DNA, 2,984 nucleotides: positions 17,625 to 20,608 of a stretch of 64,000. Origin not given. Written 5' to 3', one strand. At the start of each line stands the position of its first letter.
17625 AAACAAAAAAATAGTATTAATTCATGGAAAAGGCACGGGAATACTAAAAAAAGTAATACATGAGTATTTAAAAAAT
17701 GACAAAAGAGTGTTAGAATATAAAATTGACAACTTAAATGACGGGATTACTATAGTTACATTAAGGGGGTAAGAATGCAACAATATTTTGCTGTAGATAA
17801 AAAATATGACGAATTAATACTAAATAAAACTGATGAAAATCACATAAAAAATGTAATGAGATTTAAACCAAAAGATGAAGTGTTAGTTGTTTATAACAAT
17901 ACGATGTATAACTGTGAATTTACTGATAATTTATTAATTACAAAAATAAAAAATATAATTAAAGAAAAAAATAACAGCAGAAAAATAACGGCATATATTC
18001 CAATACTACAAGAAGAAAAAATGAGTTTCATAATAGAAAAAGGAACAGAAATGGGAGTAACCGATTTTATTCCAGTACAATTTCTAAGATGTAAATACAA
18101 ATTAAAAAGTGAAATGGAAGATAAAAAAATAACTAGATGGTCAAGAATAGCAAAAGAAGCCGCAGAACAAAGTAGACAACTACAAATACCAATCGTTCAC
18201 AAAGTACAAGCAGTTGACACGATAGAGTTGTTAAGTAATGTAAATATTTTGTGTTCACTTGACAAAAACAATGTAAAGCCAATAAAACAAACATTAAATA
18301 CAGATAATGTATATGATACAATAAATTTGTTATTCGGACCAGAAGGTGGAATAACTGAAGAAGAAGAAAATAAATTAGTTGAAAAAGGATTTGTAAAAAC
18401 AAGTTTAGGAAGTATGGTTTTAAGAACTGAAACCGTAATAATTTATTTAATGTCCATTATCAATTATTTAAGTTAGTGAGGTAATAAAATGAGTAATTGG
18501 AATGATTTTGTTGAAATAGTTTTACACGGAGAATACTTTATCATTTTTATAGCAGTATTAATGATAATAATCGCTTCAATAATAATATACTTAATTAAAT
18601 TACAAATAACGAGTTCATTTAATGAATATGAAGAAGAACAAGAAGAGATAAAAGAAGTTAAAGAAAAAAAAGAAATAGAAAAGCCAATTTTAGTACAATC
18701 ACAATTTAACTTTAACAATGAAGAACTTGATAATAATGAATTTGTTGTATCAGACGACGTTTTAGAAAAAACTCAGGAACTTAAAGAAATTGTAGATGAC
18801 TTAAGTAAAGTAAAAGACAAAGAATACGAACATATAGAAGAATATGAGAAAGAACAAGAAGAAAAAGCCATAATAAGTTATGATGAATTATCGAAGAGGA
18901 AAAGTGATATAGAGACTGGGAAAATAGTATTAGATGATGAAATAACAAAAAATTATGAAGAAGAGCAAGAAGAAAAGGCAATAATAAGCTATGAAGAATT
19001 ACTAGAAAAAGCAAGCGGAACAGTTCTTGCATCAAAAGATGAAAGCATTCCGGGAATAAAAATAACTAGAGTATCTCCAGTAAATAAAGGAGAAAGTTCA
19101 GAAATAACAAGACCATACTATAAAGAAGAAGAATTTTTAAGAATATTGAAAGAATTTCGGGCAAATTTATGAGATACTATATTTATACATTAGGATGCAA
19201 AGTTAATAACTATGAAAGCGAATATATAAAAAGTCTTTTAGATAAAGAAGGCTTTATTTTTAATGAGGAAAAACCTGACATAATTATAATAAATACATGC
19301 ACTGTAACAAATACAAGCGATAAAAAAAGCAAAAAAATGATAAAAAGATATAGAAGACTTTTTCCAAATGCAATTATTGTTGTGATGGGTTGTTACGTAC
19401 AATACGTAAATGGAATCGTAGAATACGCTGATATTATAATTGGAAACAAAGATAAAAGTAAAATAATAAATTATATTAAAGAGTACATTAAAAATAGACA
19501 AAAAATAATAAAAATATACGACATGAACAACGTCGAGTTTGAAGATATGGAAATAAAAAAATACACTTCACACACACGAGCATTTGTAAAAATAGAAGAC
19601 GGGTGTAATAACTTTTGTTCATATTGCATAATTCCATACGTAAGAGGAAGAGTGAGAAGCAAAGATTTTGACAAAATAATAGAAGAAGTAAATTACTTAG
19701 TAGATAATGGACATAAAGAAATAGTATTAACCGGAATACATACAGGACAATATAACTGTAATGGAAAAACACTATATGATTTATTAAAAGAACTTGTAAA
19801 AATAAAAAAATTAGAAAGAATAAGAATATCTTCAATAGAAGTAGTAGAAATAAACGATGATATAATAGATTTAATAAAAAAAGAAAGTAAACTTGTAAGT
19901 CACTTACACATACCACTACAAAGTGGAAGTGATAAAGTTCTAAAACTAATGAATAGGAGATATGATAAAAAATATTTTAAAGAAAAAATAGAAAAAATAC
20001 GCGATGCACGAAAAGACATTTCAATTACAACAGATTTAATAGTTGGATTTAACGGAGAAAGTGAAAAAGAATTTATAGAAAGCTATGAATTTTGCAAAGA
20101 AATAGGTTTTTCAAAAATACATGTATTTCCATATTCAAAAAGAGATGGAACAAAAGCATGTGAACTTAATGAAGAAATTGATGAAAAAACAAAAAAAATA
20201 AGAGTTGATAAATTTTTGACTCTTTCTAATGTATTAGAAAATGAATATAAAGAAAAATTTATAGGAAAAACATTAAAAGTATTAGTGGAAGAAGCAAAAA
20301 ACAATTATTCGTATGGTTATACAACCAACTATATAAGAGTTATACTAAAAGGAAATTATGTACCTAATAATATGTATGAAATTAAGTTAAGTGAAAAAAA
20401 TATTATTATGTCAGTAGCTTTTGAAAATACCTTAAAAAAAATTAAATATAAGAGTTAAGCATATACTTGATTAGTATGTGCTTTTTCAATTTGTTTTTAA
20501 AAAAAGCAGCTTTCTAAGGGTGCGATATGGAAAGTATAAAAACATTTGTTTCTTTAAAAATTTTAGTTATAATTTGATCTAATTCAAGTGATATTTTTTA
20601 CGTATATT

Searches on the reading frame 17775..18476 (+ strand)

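Call 44: search_protein_families(library=ncbifam, proteins=[window:17775-18476:+], max_evalue=0.00001)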
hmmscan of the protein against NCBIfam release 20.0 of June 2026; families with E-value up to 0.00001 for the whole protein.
window:17775-18476:+ (233 aa): 23 families
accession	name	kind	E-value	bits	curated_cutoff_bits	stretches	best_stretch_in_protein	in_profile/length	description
TIGR00046.1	TIGR00046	subfamily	7.7e-43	146.5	41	1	14-232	16-236/240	RsmE family RNA methyltransferase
NF008691.0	PRK11713.1-4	equivalog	3.8e-41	140.9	279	1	1-231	1-246/252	16S rRNA (uracil(1498)-N(3))-methyltransferase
NF008692.0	PRK11713.1-5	equivalog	6.8e-40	137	196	1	12-230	16-240/246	16S rRNA (uracil(1498)-N(3))-methyltransferase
NF008709.0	PRK11713.7-4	equivalog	1e-39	136.4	292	1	12-231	14-240/246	16S rRNA (uracil(1498)-N(3))-methyltransferase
NF008701.0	PRK11713.5-5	equivalog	7.1e-37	127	215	1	1-230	1-226/228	16S rRNA (uracil(1498)-N(3))-methyltransferase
NF008711.0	PRK11713.7-6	equivalog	1.2e-33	116.8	304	1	3-230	5-239/244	16S rRNA (uracil(1498)-N(3))-methyltransferase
NF008694.0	PRK11713.3-2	equivalog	4.4e-31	108.1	234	1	12-231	20-239/245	16S rRNA (uracil(1498)-N(3))-methyltransferase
NF008697.0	PRK11713.4-1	equivalog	6.7e-31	107.4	234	1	13-229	18-239/250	16S rRNA (uracil(1498)-N(3))-methyltransferase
NF008707.0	PRK11713.7-2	equivalog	2.4e-29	102.3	327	1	69-231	87-251/255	16S rRNA (uracil(1498)-N(3))-methyltransferase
NF008693.0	PRK11713.2-3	equivalog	5.8e-29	101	210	1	10-221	14-230/246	16S rRNA (uracil(1498)-N(3))-methyltransferase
NF008704.0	PRK11713.6-3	equivalog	1.7e-28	99.5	216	1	5-231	5-222/227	16S rRNA (uracil(1498)-N(3))-methyltransferase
NF008706.0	PRK11713.7-1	equivalog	1.2e-26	93.9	273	1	11-229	12-226/232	16S rRNA (uracil(1498)-N(3))-methyltransferase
NF008690.0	PRK11713.1-1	equivalog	3.4e-26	92.1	342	1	12-224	16-230/243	16S rRNA (uracil(1498)-N(3))-methyltransferase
NF008705.0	PRK11713.6-4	equivalog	2.1e-25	89.4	343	1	7-228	11-233/248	16S rRNA (uracil(1498)-N(3))-methyltransferase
NF008696.0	PRK11713.3-5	equivalog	7.2e-24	84.5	234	1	15-229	22-238/248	16S rRNA (uracil(1498)-N(3))-methyltransferase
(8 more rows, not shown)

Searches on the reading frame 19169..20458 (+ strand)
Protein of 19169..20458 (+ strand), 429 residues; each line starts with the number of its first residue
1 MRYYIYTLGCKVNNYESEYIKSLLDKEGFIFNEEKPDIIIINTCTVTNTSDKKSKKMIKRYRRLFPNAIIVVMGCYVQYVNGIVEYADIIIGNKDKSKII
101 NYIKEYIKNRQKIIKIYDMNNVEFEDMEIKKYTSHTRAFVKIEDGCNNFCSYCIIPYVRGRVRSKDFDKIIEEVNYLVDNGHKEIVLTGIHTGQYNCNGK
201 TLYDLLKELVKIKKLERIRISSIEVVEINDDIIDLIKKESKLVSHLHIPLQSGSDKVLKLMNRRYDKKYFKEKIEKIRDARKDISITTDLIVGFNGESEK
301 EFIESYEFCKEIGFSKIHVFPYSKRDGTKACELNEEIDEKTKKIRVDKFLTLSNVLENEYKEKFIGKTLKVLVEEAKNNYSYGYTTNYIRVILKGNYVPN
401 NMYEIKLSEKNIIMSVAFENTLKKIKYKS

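Call 44: search_protein_families(library=ncbifam, proteins=[window:19169-20458:+], max_evalue=0.00001)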
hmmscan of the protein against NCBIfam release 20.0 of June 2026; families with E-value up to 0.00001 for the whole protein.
window:19169-20458:+ (429 aa): 12 families
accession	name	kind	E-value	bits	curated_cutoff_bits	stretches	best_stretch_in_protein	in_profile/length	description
TIGR01579.1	MiaB-like-C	equivalog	3.1e-129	431.9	357.05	1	5-396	1-403/416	tRNA (N(6)-L-threonylcarbamoyladenosine(37)-C(2))-methylthiotransferase MtaB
TIGR00089.1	TIGR00089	subfamily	9.5e-122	406.9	251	1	2-409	1-421/429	MiaB/RimO family radical SAM methylthiotransferase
TIGR01574.1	miaB-methiolase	equivalog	3.7e-93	312.9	355.3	1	2-396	1-412/437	tRNA (N6-isopentenyl adenosine(37)-C2)-methylthiotransferase MiaB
TIGR01125.1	TIGR01125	equivalog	3.8e-79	266.8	356.95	1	5-382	4-386/432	30S ribosomal protein S12 methylthiotransferase RimO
TIGR01578.1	MiaB-like-B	hypoth_equivalog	1.2e-71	241.7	314.7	1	2-407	1-408/421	tRNA (N(6)-L-threonylcarbamoyladenosine(37)-C(2))-methylthiotransferase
NF010916.0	PRK14336.1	equivalog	2.6e-60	204.4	606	1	2-387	3-379/418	tRNA (N6-isopentenyl adenosine(37)-C2)-methylthiotransferase MiaB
TIGR04014.1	B12_SAM_MJ_0865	equivalog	5.3e-21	74.9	360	1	138-341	161-365/434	methyl-coenzyme M reductase glutamine C-methyltransferase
TIGR04013.1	B12_SAM_MJ_1487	hypoth_equivalog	7.5e-18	64.5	251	1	51-342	56-366/382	TIGR04013 family B12-binding domain/radical SAM domain-containing protein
TIGR04479.1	bcpD_PhpK_rSAM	subfamily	7.2e-14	51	600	1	119-311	228-408/504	PhpK family radical SAM P-methyltransferase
TIGR02026.1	BchE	equivalog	1.8e-09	37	481.35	1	111-308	164-361/497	magnesium-protoporphyrin IX monomethyl ester anaerobic oxidative cyclase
NF033712.0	B12_rSAM_KedN5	subfamily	2.3e-09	36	700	1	141-322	199-379/624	KedN5 family methylcobalamin-dependent radical SAM C-methyltransferase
TIGR04072.2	rSAM_ladder_B12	equivalog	3.7e-09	35.7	360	1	105-305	147-342/443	lipid biosynthesis B12-binding/radical SAM protein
